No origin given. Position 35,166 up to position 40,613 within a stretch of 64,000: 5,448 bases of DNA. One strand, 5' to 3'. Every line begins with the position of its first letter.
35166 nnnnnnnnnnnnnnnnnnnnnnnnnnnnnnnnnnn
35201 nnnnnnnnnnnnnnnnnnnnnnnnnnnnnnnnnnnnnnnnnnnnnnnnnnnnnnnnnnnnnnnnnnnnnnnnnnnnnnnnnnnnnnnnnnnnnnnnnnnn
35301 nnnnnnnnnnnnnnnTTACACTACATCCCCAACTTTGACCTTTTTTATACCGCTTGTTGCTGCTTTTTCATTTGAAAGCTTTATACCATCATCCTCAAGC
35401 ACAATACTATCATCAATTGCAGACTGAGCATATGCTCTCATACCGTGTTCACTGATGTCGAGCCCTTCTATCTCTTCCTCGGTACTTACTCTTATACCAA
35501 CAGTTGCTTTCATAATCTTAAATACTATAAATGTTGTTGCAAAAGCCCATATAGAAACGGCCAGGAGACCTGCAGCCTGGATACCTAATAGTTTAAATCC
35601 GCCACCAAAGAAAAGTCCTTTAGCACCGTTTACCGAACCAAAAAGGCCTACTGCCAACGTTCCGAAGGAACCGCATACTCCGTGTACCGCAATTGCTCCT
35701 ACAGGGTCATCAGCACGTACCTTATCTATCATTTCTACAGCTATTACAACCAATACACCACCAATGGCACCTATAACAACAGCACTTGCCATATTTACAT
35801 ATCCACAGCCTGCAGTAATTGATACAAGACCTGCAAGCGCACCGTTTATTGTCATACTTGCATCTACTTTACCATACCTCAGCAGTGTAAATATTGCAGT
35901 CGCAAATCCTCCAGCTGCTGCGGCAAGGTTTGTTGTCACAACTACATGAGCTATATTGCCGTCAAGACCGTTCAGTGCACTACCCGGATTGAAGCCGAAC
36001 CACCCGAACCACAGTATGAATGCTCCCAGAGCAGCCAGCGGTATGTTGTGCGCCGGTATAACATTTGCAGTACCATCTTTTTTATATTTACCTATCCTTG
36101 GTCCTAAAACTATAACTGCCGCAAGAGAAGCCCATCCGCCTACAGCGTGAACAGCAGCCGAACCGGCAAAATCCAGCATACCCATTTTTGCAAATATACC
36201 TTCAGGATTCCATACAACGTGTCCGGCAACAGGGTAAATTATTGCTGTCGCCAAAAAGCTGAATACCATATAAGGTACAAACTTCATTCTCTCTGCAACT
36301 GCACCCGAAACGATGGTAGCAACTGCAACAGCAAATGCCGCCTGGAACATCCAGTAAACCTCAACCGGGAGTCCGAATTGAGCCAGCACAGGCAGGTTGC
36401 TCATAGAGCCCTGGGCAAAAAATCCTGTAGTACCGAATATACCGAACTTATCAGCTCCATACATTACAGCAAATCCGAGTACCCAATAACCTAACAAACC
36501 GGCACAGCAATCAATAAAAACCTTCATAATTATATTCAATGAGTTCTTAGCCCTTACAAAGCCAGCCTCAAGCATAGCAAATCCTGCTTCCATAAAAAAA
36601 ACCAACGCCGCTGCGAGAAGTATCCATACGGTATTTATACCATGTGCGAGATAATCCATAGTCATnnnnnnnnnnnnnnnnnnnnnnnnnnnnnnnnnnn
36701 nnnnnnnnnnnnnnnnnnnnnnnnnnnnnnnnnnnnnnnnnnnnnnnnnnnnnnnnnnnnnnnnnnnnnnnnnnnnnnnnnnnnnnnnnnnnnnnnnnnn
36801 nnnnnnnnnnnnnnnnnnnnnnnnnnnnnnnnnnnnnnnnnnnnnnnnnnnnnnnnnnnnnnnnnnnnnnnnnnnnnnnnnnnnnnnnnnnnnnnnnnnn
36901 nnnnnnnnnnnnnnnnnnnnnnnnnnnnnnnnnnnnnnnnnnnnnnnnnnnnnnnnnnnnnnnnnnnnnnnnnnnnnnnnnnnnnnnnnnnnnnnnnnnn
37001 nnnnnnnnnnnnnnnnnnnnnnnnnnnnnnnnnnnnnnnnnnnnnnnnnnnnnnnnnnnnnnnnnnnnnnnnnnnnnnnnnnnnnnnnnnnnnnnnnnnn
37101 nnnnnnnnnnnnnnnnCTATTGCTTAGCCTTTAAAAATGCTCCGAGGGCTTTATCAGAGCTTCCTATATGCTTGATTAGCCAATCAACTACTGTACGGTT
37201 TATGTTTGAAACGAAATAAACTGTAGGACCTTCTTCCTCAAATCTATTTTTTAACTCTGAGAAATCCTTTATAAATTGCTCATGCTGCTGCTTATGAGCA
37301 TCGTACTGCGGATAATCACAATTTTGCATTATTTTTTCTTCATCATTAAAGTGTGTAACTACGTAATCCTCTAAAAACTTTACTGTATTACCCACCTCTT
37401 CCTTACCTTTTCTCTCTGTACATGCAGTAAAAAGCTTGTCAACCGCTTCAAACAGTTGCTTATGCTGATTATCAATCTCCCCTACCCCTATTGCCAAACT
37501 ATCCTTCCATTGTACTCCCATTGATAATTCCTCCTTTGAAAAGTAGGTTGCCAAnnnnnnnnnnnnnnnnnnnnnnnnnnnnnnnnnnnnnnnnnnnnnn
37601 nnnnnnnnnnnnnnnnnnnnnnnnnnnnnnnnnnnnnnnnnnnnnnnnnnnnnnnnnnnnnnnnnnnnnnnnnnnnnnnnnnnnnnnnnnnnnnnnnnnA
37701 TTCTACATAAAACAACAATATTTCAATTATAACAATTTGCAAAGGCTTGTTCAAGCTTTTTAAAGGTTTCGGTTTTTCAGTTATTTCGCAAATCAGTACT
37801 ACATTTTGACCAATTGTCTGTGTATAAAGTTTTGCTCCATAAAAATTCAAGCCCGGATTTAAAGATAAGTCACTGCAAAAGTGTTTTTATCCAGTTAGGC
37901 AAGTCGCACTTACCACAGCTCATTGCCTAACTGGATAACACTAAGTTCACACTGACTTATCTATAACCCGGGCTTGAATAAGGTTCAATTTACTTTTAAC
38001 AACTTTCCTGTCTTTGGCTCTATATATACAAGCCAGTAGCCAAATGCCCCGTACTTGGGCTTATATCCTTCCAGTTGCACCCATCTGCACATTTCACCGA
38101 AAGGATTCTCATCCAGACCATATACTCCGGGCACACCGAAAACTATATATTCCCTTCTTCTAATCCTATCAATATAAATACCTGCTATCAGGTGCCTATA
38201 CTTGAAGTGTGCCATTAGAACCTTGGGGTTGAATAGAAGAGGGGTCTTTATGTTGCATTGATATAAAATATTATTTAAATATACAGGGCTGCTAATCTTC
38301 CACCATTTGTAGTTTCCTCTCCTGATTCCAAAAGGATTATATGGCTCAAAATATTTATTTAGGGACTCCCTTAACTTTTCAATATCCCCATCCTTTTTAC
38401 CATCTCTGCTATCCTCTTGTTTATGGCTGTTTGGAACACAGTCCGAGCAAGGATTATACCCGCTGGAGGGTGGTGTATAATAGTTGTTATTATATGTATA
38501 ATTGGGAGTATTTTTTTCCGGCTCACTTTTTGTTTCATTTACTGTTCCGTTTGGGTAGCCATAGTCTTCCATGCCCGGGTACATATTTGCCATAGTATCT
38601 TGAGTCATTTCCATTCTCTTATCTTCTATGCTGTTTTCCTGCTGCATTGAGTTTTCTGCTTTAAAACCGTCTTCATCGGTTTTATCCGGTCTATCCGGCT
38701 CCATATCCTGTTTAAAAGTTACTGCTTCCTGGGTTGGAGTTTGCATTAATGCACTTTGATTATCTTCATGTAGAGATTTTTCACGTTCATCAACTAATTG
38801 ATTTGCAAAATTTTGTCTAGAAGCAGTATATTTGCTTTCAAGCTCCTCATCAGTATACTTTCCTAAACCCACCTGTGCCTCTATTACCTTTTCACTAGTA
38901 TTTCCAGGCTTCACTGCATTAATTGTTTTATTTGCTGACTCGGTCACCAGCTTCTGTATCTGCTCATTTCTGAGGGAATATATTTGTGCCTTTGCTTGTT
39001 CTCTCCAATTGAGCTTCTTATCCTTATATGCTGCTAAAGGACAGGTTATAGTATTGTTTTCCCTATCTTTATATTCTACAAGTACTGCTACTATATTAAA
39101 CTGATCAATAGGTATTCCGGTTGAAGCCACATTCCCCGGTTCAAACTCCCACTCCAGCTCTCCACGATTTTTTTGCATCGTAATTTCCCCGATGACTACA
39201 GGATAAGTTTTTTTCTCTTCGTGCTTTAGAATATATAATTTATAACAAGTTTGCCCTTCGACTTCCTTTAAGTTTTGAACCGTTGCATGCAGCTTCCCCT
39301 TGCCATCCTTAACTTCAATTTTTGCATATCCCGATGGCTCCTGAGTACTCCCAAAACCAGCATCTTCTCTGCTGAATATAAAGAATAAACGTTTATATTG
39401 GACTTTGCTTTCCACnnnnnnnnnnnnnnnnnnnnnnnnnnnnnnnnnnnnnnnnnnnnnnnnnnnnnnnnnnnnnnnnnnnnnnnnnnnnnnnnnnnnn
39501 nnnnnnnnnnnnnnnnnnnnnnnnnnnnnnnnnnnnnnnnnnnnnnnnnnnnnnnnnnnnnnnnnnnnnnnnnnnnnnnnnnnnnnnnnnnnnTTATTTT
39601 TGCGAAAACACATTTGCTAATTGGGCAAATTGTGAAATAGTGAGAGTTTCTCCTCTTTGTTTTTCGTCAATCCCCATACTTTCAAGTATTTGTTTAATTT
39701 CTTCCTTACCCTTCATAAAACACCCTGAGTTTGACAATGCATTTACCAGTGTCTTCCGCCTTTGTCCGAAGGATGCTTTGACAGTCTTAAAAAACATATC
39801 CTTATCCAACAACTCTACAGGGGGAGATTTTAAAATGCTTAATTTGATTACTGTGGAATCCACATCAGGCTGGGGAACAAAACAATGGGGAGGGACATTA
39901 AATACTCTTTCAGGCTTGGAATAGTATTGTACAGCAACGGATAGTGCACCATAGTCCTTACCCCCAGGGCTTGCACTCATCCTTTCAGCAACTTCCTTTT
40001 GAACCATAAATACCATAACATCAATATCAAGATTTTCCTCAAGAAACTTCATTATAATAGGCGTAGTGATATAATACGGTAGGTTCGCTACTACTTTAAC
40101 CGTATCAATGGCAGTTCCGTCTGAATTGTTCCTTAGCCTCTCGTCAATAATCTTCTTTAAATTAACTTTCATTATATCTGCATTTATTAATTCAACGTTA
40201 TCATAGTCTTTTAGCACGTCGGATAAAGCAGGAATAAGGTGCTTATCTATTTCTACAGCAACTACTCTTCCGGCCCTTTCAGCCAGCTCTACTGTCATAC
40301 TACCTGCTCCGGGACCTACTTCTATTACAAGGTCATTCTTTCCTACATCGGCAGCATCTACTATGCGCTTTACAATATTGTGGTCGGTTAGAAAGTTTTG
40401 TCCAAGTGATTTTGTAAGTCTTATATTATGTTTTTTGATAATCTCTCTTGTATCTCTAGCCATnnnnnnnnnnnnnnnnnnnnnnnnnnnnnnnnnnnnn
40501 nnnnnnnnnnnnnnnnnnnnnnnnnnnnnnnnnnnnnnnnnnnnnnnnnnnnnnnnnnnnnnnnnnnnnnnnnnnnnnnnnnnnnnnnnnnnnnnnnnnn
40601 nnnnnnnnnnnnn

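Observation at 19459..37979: Family of nested-hairpin interspersed elements with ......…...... termini, a conserved core and compensatory base-pair changes in the stems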

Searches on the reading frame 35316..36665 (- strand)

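Call 26: search_protein_families(library=pfam, proteins=[window:35316-36665:-])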
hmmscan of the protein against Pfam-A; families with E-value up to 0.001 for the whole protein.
window:35316-36665:- (449 aa): 1 family
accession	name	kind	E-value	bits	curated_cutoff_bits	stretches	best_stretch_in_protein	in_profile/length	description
PF00909.26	Ammonium_transp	-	1.2e-124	416.6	23.2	1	13-412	1-399/399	Ammonium Transporter Family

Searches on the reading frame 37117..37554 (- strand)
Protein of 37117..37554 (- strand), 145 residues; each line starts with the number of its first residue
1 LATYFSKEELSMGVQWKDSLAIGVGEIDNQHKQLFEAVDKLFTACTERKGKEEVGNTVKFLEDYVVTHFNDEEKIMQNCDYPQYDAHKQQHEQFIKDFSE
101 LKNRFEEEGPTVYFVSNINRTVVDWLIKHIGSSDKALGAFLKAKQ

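Call 16: search_protein_families(library=pfam, proteins=[window:37117-37554:-])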
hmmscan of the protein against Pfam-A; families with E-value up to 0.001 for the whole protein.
window:37117-37554:- (145 aa): 1 family
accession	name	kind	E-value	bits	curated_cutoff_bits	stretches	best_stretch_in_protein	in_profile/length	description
PF01814.28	Hemerythrin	-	2.3e-14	54.4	25.3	1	24-137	3-123/127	Hemerythrin HHE cation binding domain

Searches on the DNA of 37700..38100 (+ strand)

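Call 28: search_rna_families(source=window, start=37700, end=38100, threshold=evalue, max_evalue=10)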
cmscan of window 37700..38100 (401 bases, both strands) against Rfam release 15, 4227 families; matches with E-value up to 10: 2.
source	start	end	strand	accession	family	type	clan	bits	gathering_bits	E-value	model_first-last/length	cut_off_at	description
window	37761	37837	+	RF01883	TUG1_2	Gene; lncRNA;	-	14.7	90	7.4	1-89/89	no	Taurine upregulated gene 1 conserved region 2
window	37761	37795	+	RF02129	GNAS-AS1_3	Gene; lncRNA;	-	10.7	42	7.6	1-38/38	no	GNAS antisense RNA 1 conserved region 3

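Call 33: search_dna_similar(query=window:37846-37979:+, collection=plasmids, mode=distant, max_evalue=0.01)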
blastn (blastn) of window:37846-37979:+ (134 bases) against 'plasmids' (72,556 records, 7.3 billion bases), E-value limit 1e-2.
No match.

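Call 34: search_dna_similar(query=window:37846-37979:+, collection=phages, mode=distant, max_evalue=0.01)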
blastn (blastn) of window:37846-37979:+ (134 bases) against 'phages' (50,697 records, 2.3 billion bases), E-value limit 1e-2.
No match.

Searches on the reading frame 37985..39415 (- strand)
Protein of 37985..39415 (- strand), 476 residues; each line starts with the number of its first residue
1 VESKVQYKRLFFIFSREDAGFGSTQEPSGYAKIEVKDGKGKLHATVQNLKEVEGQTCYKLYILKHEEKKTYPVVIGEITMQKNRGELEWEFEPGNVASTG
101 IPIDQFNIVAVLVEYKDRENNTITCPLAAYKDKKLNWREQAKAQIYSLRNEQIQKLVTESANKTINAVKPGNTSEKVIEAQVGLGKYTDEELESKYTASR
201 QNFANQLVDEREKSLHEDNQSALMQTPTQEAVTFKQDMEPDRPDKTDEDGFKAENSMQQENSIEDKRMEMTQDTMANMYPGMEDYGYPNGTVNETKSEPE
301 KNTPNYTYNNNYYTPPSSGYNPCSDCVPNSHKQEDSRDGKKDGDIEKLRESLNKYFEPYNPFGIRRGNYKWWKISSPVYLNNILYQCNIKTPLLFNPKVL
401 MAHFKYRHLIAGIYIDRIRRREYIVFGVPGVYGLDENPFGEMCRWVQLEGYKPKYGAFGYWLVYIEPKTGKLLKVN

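Call 16: search_protein_families(library=pfam, proteins=[window:37985-39415:-])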
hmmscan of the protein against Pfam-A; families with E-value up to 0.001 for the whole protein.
window:37985-39415:- (476 aa): 1 family
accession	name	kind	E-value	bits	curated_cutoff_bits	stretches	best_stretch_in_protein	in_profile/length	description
PF25538.1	DUF7922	-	1.4e-06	28.7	25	1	39-123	32-113/136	Domain of unknown function (DUF7922)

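Call 57: find_homologous_proteins(query=window:37985-39415:-, max_evalue=1e-20)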
Query window:37985-39415:- (476 aa): 268 proteins with E <= 1e-20 among 4389 candidates; the best 120 are listed.
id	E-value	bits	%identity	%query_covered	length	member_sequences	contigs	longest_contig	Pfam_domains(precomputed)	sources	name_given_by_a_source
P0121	0.0e+0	1105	100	100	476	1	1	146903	PF25538.1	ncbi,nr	ncbi:MAG: hypothetical protein N3B21_17350 [Clostridia bacterium]|nr:hypothetical protein [Clostridi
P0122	1.0e-128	448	74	32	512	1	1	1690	-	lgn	-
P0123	2.0e-127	444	46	100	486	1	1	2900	PF25538.1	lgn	-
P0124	7.6e-124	432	69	34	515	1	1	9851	PF25538.1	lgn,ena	-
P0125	2.6e-118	414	39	100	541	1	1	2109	PF25538.1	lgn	-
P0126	8.7e-118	412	42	99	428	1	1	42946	-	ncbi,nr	ncbi:MAG: hypothetical protein N2484_03405 [Clostridia bacterium]|nr:hypothetical protein [Clostridi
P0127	1.1e-116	409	42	99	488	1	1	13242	-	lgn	-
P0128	6.0e-116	406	42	99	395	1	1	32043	PF25538.1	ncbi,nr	ncbi:MAG: hypothetical protein N2489_07865 [Clostridia bacterium]|nr:hypothetical protein [Clostridi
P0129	8.6e-116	406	42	99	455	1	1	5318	PF25538.1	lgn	-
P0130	5.8e-115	403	41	100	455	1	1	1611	PF25538.1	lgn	-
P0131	1.1e-114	402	42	99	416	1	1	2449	-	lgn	-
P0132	2.6e-114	401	62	37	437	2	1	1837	-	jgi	jgi:hypothetical protein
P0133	2.8e-114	401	42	100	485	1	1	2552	-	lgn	-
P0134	3.6e-114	400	42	100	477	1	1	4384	PF25538.1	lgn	-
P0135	7.4e-114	399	41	100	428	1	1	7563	PF25538.1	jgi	-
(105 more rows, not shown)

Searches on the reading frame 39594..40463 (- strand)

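Call 26: search_protein_families(library=pfam, proteins=[window:39594-40463:-])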
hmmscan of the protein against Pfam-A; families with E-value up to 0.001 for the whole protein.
window:39594-40463:- (289 aa): 5 families
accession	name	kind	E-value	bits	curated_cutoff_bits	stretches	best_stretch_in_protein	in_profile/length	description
PF00398.26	RrnaAD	-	5.6e-68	229.3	24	1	17-280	5-261/263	Ribosomal RNA adenine dimethylase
PF13649.12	Methyltransf_25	-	3.2e-05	25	27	1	46-102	1-60/97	Methyltransferase domain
PF08241.18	Methyltransf_11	-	0.00021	22.3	21.2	1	48-103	2-57/95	Methyltransferase domain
PF02475.24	TRM5-TYW2_MTfase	-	0.00039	20.9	28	0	26-108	20-107/164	TRM5/TYW2 methyltransferase domain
PF02390.23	Methyltransf_4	-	0.00045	20.2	24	1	43-111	2-69/173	Putative methyltransferase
